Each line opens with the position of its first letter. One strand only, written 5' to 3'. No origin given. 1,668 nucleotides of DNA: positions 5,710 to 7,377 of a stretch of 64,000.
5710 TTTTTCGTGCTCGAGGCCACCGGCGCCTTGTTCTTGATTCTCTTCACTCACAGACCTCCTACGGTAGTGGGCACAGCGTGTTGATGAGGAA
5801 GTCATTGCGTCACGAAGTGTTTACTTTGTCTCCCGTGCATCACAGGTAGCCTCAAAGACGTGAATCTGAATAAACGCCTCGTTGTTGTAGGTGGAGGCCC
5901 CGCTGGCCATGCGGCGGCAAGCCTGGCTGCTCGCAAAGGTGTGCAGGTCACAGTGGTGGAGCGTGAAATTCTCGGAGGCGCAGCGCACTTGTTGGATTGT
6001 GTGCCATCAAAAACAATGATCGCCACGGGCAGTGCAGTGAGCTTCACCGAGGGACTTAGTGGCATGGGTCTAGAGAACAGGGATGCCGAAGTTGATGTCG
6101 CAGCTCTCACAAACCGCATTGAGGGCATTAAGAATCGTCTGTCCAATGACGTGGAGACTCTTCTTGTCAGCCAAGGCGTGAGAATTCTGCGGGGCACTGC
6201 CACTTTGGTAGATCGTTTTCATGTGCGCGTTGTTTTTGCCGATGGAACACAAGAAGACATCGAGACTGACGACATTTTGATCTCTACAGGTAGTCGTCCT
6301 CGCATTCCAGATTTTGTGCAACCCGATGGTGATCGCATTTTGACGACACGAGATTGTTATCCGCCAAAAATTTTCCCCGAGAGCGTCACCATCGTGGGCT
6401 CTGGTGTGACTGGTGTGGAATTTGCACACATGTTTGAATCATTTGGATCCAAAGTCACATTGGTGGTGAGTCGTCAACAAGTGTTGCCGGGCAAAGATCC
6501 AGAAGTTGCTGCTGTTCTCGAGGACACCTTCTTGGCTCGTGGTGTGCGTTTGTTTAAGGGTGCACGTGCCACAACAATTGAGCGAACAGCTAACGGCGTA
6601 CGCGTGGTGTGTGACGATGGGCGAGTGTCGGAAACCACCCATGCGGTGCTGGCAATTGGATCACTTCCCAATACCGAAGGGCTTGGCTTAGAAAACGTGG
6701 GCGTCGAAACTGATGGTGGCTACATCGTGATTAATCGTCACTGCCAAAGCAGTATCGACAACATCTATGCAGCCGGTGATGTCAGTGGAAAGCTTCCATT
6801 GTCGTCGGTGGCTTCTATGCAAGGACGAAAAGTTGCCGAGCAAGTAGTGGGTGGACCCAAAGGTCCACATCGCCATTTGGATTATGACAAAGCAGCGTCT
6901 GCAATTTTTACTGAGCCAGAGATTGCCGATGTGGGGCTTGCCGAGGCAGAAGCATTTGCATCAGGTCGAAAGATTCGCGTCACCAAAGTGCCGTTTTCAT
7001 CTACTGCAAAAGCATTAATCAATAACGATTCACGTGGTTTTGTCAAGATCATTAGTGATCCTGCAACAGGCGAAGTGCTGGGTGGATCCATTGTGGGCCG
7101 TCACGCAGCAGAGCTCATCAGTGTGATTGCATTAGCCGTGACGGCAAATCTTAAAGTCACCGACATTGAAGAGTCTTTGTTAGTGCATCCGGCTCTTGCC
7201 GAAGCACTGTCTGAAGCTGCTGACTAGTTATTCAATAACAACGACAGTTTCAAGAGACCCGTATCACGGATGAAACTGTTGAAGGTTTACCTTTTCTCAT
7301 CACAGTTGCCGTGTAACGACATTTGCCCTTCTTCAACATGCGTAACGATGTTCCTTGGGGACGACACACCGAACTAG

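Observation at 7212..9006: Single-gene low-GC insertion bracketed by a perfect 31-bp direct repeat that duplicates a stop-to-stop gene junction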

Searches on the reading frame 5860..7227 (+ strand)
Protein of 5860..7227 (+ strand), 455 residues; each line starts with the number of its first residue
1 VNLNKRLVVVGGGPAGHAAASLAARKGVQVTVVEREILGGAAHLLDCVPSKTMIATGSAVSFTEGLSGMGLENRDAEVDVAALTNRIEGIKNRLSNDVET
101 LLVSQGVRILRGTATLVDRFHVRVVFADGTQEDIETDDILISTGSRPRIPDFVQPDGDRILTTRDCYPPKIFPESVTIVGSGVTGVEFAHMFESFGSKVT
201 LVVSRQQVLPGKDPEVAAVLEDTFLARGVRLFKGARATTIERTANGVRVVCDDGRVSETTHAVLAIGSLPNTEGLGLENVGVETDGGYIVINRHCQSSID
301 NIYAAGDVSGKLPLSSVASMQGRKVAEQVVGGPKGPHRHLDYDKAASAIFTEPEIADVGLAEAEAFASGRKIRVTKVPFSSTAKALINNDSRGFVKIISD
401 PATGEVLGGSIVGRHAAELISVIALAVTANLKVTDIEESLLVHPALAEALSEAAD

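Call 5: search_protein_families(library=pfam, proteins=[window:5860-7227:+], max_evalue=0.01)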
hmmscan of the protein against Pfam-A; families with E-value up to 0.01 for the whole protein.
window:5860-7227:+ (455 aa): 19 families
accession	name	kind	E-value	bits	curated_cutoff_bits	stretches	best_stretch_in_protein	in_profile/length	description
PF07992.20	Pyr_redox_2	-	1.1e-59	202.7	26.1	1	6-322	2-291/291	Pyridine nucleotide-disulphide oxidoreductase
PF02852.28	Pyr_redox_dim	-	7.7e-31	107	25.3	1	346-454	2-110/110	Pyridine nucleotide-disulphide oxidoreductase, dimerisation domain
PF00070.33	Pyr_redox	-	7.2e-22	78.1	22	2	176-250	2-78/82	Pyridine nucleotide-disulphide oxidoreductase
PF13738.12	Pyr_redox_3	-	4.5e-15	56.1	30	1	130-306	119-305/305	Pyridine nucleotide-disulphide oxidoreductase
PF01134.28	GIDA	-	1.6e-09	37.8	22.1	1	7-145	2-150/391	Glucose inhibited division protein A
PF01266.30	DAO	-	7e-09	36.1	27.9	2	7-42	2-39/353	FAD dependent oxidoreductase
PF12831.13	FAD_oxidored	-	1.6e-07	31.5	27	1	7-42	2-38/416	FAD dependent oxidoreductase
PF13434.12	Lys_Orn_oxgnase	-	1.6e-07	31.3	21.3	1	118-213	130-230/339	L-lysine 6-monooxygenase/L-ornithine 5-monooxygenase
PF01494.25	FAD_binding_3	-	1.2e-06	28.4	22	1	8-35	5-32/349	FAD binding domain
PF01262.27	AlaDh_PNT_C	-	1.9e-06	27.9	23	0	6-36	30-60/214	Alanine dehydrogenase/PNT, C-terminal domain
PF03486.20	HI0933_like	-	2.6e-05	24.3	50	1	6-36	2-32/244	HI0933-like protein Rossmann domain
PF02737.24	3HCDH_N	-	3.6e-05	24.2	22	0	176-218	2-44/180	3-hydroxyacyl-CoA dehydrogenase, NAD binding domain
PF13450.12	NAD_binding_8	-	4.4e-05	24.1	21.9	1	9-42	1-35/68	NAD(P)-binding Rossmann-like domain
PF00890.30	FAD_binding_2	-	8.5e-05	22.3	20.4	1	7-37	2-32/414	FAD binding domain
PF05834.18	Lycopene_cycl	-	0.0003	20.4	23.4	0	7-144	2-140/380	Lycopene cyclase protein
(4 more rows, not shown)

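Call 10: find_encoding_contigs(protein=window:5860-7227:+, flank=6000, max_places=10)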
Protein window:5860-7227:+ (455 aa): no gene with exactly this product is on record in the collection.

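Call 29: find_related_loci(query=window:5860-7227:+, collection=genome_contigs, flank=6000)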
Query window:5860-7227:+ (455 aa) in genome_contigs; peptide patterns used: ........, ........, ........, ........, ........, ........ (x = any residue, [..] = any of these).
600 stretches matched a pattern (row limit reached: there are more); 561 encode a relative of the query (tblastn E <= 1e-3); the best 80 are kept; 80 distinct loci.
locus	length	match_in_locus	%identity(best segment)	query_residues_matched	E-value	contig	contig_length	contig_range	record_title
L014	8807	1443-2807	97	1-455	0e+0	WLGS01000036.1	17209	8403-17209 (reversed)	MAG: Actinomycetota bacterium isolate UFOp-RE-26jul17-93 RE-26jul17-93-c36, whole genome shotgun sequence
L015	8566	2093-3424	86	1-444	0e+0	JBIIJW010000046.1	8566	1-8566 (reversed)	MAG: Ilumatobacteraceae bacterium isolate ME2001-10-09pf_3300042861_group1_bin204 Rohwer_bin49_scaffold_10472_c1, whole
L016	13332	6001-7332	86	1-444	0e+0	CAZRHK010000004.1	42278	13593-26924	MAG TPA_asm: uncultured Bifidobacterium sp. isolate SRP219642_co6_368 genome assembly, contig: NODE_560_length_42278_cov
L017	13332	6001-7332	87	1-444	0e+0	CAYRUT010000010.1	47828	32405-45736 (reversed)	MAG TPA_asm: uncultured Bifidobacterium sp. isolate SRP193358_co1_574 genome assembly, contig: NODE_1333_length_47828_co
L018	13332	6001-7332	86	1-444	0e+0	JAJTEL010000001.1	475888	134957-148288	MAG: Ilumatobacteraceae bacterium isolate 49624_E47 Sample_49624_scaffold_1, whole genome shotgun sequence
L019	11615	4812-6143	85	1-444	0e+0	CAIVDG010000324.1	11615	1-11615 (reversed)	MAG: uncultured Acidimicrobiaceae bacterium isolate ErkenSummer_bin-1029 genome assembly, contig: bin-1029:324/416, whol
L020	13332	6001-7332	83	1-444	0e+0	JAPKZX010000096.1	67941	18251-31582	MAG: Actinomycetota bacterium isolate LacPavin_0920_WC12_MAG_52_9 LacPavin_0920_WC12_scaffold_379140, whole genome shotg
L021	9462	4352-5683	83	1-444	0e+0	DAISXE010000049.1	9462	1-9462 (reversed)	MAG TPA_asm: Ilumatobacteraceae bacterium isolate CTOTU6303 NODE_3405_length_9462_cov_9.022643, whole genome shotgun seq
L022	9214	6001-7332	85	1-444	0e+0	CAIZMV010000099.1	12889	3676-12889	MAG: uncultured Acidimicrobiaceae bacterium isolate Loc081215-5m_bin-0025 genome assembly, contig: bin-0025:099/387, who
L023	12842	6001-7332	85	1-444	0e+0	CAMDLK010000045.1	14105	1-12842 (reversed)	MAG: Bifidobacterium breve isolate MsE-01oct19-87 genome assembly, contig: MsE-01oct19-C4829, whole genome shotgun seque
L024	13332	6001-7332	84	1-444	0e+0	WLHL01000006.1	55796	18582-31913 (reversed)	MAG: Actinomycetota bacterium isolate UFOp-RE-4nov15-221 RE-4nov15-221-c6, whole genome shotgun sequence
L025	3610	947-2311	83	1-455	0e+0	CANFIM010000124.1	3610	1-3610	MAG: Acidimicrobiaceae bacterium isolate Jr-14may18-13 genome assembly, contig: Jr-14may18-C41364, whole genome shotgun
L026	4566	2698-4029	83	1-444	0e+0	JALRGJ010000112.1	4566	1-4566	MAG: Ilumatobacteraceae bacterium isolate LJ.8 NODE_111_length_4566_cov_2.413232, whole genome shotgun sequence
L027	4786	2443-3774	85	1-444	0e+0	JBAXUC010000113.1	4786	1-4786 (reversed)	MAG: Actinomycetota bacterium isolate ELA651 MAG651_113, whole genome shotgun sequence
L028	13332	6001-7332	85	1-444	0e+0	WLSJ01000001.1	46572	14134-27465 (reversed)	MAG: Actinomycetota bacterium isolate UFOp-RH-9nov16-12 RH-9nov16-12-c1, whole genome shotgun sequence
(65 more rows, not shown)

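Call 33: find_encoding_contigs(protein=window:5860-7224:+, flank=4000, max_places=10)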
Protein seq(455 aa) (455 aa): no gene with exactly this product is on record in the collection.
